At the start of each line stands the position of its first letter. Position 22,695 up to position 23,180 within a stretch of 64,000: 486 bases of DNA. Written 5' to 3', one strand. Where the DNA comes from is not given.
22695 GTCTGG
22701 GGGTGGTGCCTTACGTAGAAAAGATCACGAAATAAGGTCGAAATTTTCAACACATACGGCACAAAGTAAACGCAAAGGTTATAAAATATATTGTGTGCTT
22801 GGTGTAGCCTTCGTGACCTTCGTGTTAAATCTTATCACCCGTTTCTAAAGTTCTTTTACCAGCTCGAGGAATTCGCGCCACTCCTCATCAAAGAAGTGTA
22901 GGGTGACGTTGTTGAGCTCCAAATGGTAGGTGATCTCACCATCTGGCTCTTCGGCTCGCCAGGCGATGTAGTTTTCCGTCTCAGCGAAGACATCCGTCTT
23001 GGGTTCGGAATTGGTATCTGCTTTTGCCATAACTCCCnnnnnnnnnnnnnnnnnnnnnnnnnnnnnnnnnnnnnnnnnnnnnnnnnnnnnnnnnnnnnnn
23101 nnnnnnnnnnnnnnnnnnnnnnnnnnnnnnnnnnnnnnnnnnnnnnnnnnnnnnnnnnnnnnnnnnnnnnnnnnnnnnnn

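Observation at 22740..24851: AT-rich two-gene island: B12-binding radical SAM enzyme translationally coupled to a 61-aa acidic ORF (candidate peptide-modification or otherwise undescribed module)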

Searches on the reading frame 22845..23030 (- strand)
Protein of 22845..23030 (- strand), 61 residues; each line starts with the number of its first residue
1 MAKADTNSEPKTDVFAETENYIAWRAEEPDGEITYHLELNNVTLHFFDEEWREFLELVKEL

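Call 3: search_protein_families(library=pfam, proteins=[window:22845-23030:-], max_evalue=0.01)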
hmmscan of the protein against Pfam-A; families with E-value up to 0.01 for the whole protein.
window:22845-23030:- (61 aa): 0 families

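Call 4: search_protein_families(library=ncbifam, proteins=[window:22845-23030:-], max_evalue=0.01)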
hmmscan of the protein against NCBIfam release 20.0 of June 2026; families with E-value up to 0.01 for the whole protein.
window:22845-23030:- (61 aa): 0 families

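Call 8: find_homologous_proteins(query=window:22848-23030:-, max_evalue=0.01)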
Query window:22848-23030:- (61 aa): 1571 proteins with E <= 0.01 among 1571 candidates; the best 120 are listed.
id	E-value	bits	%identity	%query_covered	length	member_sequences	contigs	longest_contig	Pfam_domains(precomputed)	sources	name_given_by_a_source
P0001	3.4e-26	107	91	87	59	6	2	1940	-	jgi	jgi:hypothetical protein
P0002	1.3e-25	106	73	98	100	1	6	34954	-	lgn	-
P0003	1.4e-25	105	80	100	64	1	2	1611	-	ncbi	-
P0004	7.0e-25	103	79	100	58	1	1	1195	-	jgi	-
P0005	1.3e-24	102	78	97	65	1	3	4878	-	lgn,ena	-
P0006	1.3e-24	102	69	85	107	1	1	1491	-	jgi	jgi:hypothetical protein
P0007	1.8e-24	102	82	92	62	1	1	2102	-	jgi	jgi:hypothetical protein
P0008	2.0e-24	102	85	89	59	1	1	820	-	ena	-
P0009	2.2e-24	102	83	87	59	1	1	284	-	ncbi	-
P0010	2.5e-24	102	80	97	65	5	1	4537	-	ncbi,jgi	jgi:hypothetical protein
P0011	3.9e-24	101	77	100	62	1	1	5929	-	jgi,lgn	jgi:hypothetical protein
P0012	4.0e-24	101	76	95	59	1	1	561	-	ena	-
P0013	4.1e-24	101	79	92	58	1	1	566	-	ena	-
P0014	5.7e-24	100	79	95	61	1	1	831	-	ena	-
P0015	5.8e-24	100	83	89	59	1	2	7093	-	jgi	jgi:hypothetical protein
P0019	7.1e-24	100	71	85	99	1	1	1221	PF20391.4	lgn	-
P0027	1.0e-23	100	76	95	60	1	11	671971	-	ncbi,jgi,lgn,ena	-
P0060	2.6e-23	98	85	87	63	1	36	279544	-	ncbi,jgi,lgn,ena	-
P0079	4.0e-23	98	61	92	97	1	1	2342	-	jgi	jgi:hypothetical protein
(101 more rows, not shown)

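Call 11: find_encoding_contigs(protein=P0027, flank=6000, max_places=4)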
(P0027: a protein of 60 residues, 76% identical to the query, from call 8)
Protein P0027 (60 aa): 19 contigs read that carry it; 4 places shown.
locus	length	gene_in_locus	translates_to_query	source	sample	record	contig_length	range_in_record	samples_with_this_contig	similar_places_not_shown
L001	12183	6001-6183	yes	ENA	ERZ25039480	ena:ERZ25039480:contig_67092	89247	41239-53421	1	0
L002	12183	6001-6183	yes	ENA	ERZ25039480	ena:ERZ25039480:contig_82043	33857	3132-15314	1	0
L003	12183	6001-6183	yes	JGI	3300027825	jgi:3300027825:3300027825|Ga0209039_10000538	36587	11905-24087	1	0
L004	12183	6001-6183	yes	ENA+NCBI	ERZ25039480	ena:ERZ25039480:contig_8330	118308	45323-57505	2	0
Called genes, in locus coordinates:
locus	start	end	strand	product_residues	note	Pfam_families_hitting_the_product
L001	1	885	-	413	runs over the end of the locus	PF13185:GAF_2, PF01590:GAF, PF13492:GAF_3 (weak), PF00990:GGDEF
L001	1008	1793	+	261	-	PF00106:adh_short, PF08659:KR, PF13561:adh_short_C2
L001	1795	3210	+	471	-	PF01565:FAD_binding_4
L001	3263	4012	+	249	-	PF21948:LplA-B_cat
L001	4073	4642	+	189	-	PF16697:Yop-YscD_cpl, PF00498:FHA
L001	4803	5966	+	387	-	PF01594:AI-2E_transport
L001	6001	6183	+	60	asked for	-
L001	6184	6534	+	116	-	PF03576:Peptidase_S58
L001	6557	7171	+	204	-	PF03576:Peptidase_S58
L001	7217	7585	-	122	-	PF04020:Phage_holin_4_2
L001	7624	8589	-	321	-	PF13302:Acetyltransf_3 (faint), PF13527:Acetyltransf_9, PF00583:Acetyltransf_1, PF12746:GNAT_acetyltran (weak), PF13673:Acetyltransf_10, PF08445:FR47, PF13508:Acetyltransf_7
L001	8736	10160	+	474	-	PF02861:Clp_N, PF05621:TniB (faint), PF13191:AAA_16 (weak), PF23569:NBD_SMAX1 (weak), PF00004:AAA, PF17871:AAA_lid_9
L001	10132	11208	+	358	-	PF00158:Sigma54_activat (weak), PF00004:AAA, PF07724:AAA_2, PF07728:AAA_5, PF13401:AAA_22 (faint), PF10431:ClpB_D2-small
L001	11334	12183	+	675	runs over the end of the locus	PF20773:InhA-like_MAM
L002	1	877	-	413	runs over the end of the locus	PF13185:GAF_2, PF01590:GAF, PF13492:GAF_3, PF00990:GGDEF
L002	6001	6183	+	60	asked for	-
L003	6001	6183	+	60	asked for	-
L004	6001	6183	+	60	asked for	-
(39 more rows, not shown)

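Call 12: find_encoding_contigs(protein=P0060, flank=6000, max_places=4)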
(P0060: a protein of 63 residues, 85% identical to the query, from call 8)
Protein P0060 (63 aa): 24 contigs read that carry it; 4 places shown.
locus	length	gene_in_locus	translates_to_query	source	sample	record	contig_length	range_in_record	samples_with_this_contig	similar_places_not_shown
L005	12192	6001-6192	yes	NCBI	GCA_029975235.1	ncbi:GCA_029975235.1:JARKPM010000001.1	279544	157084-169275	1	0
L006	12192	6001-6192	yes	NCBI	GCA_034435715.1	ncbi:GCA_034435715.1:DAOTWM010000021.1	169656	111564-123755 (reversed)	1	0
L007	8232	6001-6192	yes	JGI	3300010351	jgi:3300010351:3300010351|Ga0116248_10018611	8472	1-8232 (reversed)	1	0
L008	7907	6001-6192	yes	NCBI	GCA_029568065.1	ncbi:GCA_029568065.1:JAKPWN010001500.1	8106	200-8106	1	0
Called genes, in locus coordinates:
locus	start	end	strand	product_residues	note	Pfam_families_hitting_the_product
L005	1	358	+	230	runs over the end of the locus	PF00111:Fer2 (weak), PF13510:Fer2_4, PF13484:Fer4_16 (faint), PF22117:Fer4_Nqo3, PF12838:Fer4_7, PF13187:Fer4_9 (weak), PF14697:Fer4_21 (weak), PF00037:Fer4 (weak), +1 more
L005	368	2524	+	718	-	PF04879:Molybdop_Fe4S4, PF00384:Molybdopterin, PF01568:Molydop_binding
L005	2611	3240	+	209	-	PF16697:Yop-YscD_cpl, PF00498:FHA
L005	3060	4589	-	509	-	PF13485:Peptidase_MA_2 (weak)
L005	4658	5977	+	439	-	PF01594:AI-2E_transport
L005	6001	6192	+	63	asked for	-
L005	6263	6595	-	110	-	-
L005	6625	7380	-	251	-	-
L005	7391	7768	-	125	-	-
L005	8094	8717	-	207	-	-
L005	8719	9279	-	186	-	PF02830:V4R (weak)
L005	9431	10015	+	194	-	PF02834:LigT_PEase, PF13563:2_5_RNA_ligase2, PF02834:LigT_PEase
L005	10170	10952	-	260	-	PF00583:Acetyltransf_1, PF13527:Acetyltransf_9 (weak), PF13508:Acetyltransf_7, PF08445:FR47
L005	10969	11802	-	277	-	-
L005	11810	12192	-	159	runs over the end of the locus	-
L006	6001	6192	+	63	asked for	-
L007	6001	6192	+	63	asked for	-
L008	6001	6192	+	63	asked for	-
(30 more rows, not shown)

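Call 17: list_cluster_members(proteins=[P0121, window:22848-23030:-, window:24855-25931:-, P0180, P0019])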
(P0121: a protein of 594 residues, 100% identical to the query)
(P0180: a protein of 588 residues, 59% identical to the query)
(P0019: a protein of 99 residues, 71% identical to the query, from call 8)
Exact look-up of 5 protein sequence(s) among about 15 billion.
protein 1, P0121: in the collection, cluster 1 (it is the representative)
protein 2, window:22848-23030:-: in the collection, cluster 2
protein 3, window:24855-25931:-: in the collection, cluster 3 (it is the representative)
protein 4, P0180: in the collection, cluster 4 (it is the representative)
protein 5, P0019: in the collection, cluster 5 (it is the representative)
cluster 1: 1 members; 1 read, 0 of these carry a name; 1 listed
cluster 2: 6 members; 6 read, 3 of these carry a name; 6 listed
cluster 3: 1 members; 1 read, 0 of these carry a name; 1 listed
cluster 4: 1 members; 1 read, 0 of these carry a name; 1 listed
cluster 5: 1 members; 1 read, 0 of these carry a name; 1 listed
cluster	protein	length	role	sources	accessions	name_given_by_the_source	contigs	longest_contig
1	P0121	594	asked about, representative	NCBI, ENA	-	-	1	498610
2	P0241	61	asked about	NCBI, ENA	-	-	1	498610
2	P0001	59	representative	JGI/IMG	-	hypothetical protein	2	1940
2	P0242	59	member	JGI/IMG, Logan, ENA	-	hypothetical protein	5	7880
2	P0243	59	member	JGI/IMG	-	hypothetical protein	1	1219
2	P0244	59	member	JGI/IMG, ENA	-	-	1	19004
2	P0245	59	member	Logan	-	-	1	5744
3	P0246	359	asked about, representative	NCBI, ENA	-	-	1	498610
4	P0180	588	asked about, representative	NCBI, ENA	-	-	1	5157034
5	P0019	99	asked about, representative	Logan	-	-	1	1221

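Call 24: find_related_loci(query=A1, collection=genome_contigs, flank=6000)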
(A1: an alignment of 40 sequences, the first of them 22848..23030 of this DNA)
Query A1 (61 aa) in genome_contigs; peptide patterns used: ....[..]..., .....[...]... (x = any residue, [..] = any of these).
600 stretches matched a pattern (row limit reached: there are more); 573 encode a relative of the query (tblastn E <= 1e-3); the best 80 are kept; 80 distinct loci.
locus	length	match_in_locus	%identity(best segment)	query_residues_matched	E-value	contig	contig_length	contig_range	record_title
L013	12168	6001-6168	75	6-61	6e-28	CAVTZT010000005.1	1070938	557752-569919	MAG: uncultured Chloroflexia bacterium isolate MFD04408.bin.2.42 genome assembly, contig: contig_17730, whole genome sho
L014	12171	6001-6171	75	5-61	2e-27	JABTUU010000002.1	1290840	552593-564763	MAG: Anaerolineales bacterium isolate H5_CFX6 seq002, whole genome shotgun sequence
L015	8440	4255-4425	75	5-61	2e-27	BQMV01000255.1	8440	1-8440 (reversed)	MAG: Anaerolineaceae bacterium HKUEN02 DNA, sequence255, whole genome shotgun sequence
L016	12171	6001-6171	75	5-61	2e-27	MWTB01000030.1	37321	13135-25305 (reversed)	MAG: Anaerolineae bacterium UTCFX1 contig_7135, whole genome shotgun sequence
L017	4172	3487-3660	76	4-61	5e-27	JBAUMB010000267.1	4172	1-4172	MAG: Anaerolineales bacterium isolate MFD05467_ilm_asm_bin9 k127_102389, whole genome shotgun sequence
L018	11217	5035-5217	67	1-61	9e-27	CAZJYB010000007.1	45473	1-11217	MAG TPA_asm: uncultured Anaerolineaceae bacterium isolate SRP136066_co1_84 genome assembly, contig: NODE_545_length_4547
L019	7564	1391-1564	72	4-61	7e-27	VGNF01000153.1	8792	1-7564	MAG: Chloroflexi bacterium isolate K_DeepCast_100m_m2_305 K_DeepCast_100m_m2_305_Ga0194127_10011867, whole genome shotgu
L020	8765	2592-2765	76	4-61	1e-26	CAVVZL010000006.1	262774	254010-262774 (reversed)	MAG: uncultured Chloroflexia bacterium isolate MFD01231.bin.2.32 genome assembly, contig: contig_20651, whole genome sho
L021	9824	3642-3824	66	1-61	1e-26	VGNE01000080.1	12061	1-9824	MAG: Chloroflexi bacterium isolate K_DeepCast_100m_m2_203 K_DeepCast_100m_m2_203_Ga0194127_10007456, whole genome shotgu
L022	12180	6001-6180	75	1-61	1e-26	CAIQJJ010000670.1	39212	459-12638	MAG: uncultured Anaerolineales bacterium isolate LaPlata-a_bin-2312 genome assembly, contig: bin-2312:670/927, whole gen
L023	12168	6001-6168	77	6-61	9e-27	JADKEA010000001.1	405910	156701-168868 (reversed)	MAG: Candidatus Villigracilis affinis isolate OdNW_MAXAC.037 tig00000799-10-4064040, whole genome shotgun sequence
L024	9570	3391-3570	72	2-61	9e-27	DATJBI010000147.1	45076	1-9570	MAG TPA_asm: Anaerolineales bacterium isolate SMAG_U15350 k141_5091194, whole genome shotgun sequence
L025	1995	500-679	70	2-61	2e-26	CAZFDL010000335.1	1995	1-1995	MAG TPA_asm: uncultured Anaerolinea sp. isolate SRP287453_co1_167 genome assembly, contig: NODE_121785_length_1995_cov_1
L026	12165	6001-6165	76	7-61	1e-26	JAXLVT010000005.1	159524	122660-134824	MAG: Anaerolineales bacterium isolate STL-CHL4 C4.48.fa-5, whole genome shotgun sequence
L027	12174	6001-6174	78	4-61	2e-26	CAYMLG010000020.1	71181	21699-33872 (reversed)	MAG TPA_asm: uncultured Anaerolineaceae bacterium isolate binchicken_co350_84 genome assembly, contig: NODE_573_length_7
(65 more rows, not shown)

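Call 25: search_protein_families(library=pfam, proteins=[P0019, P0002, P0006, P0079, window:22848-23030:-], max_evalue=10)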
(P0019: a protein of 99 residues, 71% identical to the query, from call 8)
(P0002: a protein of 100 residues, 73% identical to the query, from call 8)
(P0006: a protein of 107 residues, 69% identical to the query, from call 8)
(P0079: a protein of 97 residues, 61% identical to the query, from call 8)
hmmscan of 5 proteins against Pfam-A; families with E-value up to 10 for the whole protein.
P0019 (99 aa): 4 families
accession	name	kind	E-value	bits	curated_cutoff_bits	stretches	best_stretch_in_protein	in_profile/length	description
PF20391.3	DUF6686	-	2.3e-07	31.3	23.9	2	68-95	24-51/117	Family of unknown function (DUF6686)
PF01352.32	KRAB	-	0.0052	16.8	20.4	2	38-49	6-17/42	KRAB box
PF04468.17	PSP1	-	0.025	15.4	27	1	66-96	44-74/86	PSP1 C-terminal conserved region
PF15779.10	LRRC37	-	0.067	13.9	27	1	5-42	16-53/73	Leucine-rich repeat-containing protein 37 family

P0002 (100 aa): 4 families
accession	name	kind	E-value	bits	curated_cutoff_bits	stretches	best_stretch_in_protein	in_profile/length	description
PF20391.3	DUF6686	-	0.00067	20.1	23.9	2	30-57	23-50/117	Family of unknown function (DUF6686)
PF13434.12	Lys_Orn_oxgnase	-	0.083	12.4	21.3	1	14-61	96-141/339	L-lysine 6-monooxygenase/L-ornithine 5-monooxygenase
PF08743.15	Nse4_C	-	0.1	13.3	26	1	49-94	40-83/89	Nse4 C-terminal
PF24430.1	DUF7553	-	0.2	12.6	27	1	3-35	41-73/85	Family of unknown function (DUF7553)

P0006 (107 aa): 3 families
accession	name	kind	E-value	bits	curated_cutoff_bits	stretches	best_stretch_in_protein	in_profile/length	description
PF01352.32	KRAB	-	0.027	14.5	20.4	1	81-99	1-19/42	KRAB box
PF20391.3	DUF6686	-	0.033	14.6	23.9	1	42-68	24-50/117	Family of unknown function (DUF6686)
PF06585.17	JHBP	-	0.32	10.6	29.2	1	46-72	189-215/239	Haemolymph juvenile hormone binding protein (JHBP)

P0079 (97 aa): 5 families
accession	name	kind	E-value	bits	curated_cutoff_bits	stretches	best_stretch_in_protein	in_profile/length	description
PF20391.3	DUF6686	-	0.00078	19.9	23.9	2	12-51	7-43/117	Family of unknown function (DUF6686)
PF21545.3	T7SS_EccA1_N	-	0.023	14.4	27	1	27-63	126-162/272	T7SS, ESX-1 secretion system protein EccA1, N-terminal domain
PF01697.33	Glyco_transf_92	-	0.065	13.3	23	1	70-94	103-128/249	Glycosyltransferase family 92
PF01352.32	KRAB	-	0.075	13.1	20.4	2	39-51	6-18/42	KRAB box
PF25311.1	WDGH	-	0.099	13.4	27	1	17-51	45-75/97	WDGH domain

window:22848-23030:- (61 aa): 2 families
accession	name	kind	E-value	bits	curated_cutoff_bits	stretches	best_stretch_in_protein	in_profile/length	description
PF25311.1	WDGH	-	0.041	14.6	27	1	8-46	35-72/97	WDGH domain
PF20391.3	DUF6686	-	0.062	13.8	23.9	1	34-60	24-50/117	Family of unknown function (DUF6686)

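Call 44: predict_structure(alignment_id=A1)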
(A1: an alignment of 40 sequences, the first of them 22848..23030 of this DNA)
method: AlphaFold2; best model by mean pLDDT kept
length: 61 residues; sequences in the alignment: 40
mean_pLDDT: 87.2   pTM: 0.67
mean pLDDT of the five models: 87.2, 85.0, 84.8, 84.3, 84.0
residues with pLDDT >= 90: 44; 70-90: 9; 50-70: 4; < 50: 4
segments of 3 or more residues with pLDDT < 50: 1-4
pLDDT, mean of each block of 10 residues (from residue 1): 56 93 93 93 94 94 87
secondary structure, 60 per line:
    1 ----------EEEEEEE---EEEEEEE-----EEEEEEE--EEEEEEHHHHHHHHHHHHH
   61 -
elements in order: E11-17 E21-27 E33-39 E42-47 H48-60

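Call 47: fold_search(model_id=the predicted structure, library=pdb)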
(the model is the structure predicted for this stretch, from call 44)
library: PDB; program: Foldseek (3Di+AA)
matches with E <= 10: 627; with E <= 0.001: 0
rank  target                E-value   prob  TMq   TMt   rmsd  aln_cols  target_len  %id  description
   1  5fgo_D                2.0e-01  0.84  0.41  0.39   4.9        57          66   12  Crystal structure of D. melanogaster Pur-alpha repeat III. (released 2016-01-20)
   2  7u06_D                4.2e-01  0.57  0.37  0.19   9.2        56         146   11  Structure of the yeast TRAPPII-Rab11/Ypt32 complex in the closed/open state (composite structure) (released 2022-04-27)
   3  7agw_B                4.4e-01  0.82  0.46  0.40   9.5        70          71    8  Structure of the N-domain of the K+/H+ antiporter subunit KhtT at pH 6.5 (released 2021-03-31)
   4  6y2r_B                7.1e-01  0.85  0.48  0.10   3.5        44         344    9  Escherichia coli R255A RnlA endoribonuclease (single alanine mutant of RnlA) (released 2021-05-12)
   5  3nm7_A                7.6e-01  0.82  0.56  0.42   5.4        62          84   14  Crystal Structure of Borrelia burgdorferi Pur-alpha (released 2010-10-06)
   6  7oxx_B                7.6e-01  0.54  0.37  0.18   9.9        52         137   19  CrabP2 mutant R30AK31A (released 2022-07-13)
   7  7znp                  8.5e-01  0.54  0.38  0.06   9.4        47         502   11  Structure of AmedSP (released 2023-05-10)
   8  6gxz_D                8.5e-01  0.21  0.27  0.20  11.6        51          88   12  Crystal structure of the human RPAP3(TPR2)-PIH1D1(CS) complex (released 2018-08-08)
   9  6xz5                  9.6e-01  0.72  0.43  0.14   8.0        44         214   11  RovC - regulator of virulence interconnected with the Csr system (released 2020-09-16)
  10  6iy0_A                9.6e-01  0.47  0.43  0.39   7.1        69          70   16  Crystal structure of conserved hypothetical protein SAV0927 from Staphylococcus aureus subsp. aureus Mu50 (released 2019-12-18)
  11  8kbx_A                1.0e+00  0.91  0.54  0.11   3.1        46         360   15  Cryo-EM structure of human ATG2A-WIPI4 complex (released 2024-08-07)
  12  7snt_B                1.0e+00  0.80  0.36  0.16   0.7        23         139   35  2.20A Resolution Structure of NanoLuc Luciferase with Bound Substrate Analog 3-methoxy-furimazine (released 2022-11-16)
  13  7oxx_C                1.0e+00  0.47  0.37  0.17  10.0        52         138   19  CrabP2 mutant R30AK31A (released 2022-07-13)
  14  7e2d_A                1.0e+00  0.25  0.35  0.18   9.6        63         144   10  Monomer of TRAPPII (Closed) (released 2022-02-09)
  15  3nm7_D                1.1e+00  0.69  0.55  0.45   5.6        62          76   14  Crystal Structure of Borrelia burgdorferi Pur-alpha (released 2010-10-06)
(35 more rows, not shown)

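Call 50: search_protein_representatives(alignment_id=A1)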
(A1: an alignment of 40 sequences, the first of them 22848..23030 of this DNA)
Query: 40 sequences, 61 profile positions. Proteins with E-value up to 0.001 (for the whole library): 206; up to 1e-10: 125; up to 1e-30: 3. The best 150 are listed.
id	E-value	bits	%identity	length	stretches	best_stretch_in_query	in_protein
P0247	2.2e-43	161.8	-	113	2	3-54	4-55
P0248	2.1e-31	123.4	-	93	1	1-59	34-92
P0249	3.1e-31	122.9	-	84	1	1-59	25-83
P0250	1.8e-30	120.5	-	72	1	4-58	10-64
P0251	4.4e-30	119.2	-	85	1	1-59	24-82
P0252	6.9e-30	118.6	-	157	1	1-59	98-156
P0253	8.8e-30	118.3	-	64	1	4-59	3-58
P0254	1.1e-29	118.0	-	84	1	1-59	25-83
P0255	1.6e-29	117.4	-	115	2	4-57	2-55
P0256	1.8e-29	117.3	-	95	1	6-60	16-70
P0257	4.2e-29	116.1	-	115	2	5-59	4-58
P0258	4.4e-29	116.0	-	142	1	2-59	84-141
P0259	5.8e-29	115.6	-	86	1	4-59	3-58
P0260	1.2e-28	114.7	-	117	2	6-59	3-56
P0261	2.1e-28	113.9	-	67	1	1-59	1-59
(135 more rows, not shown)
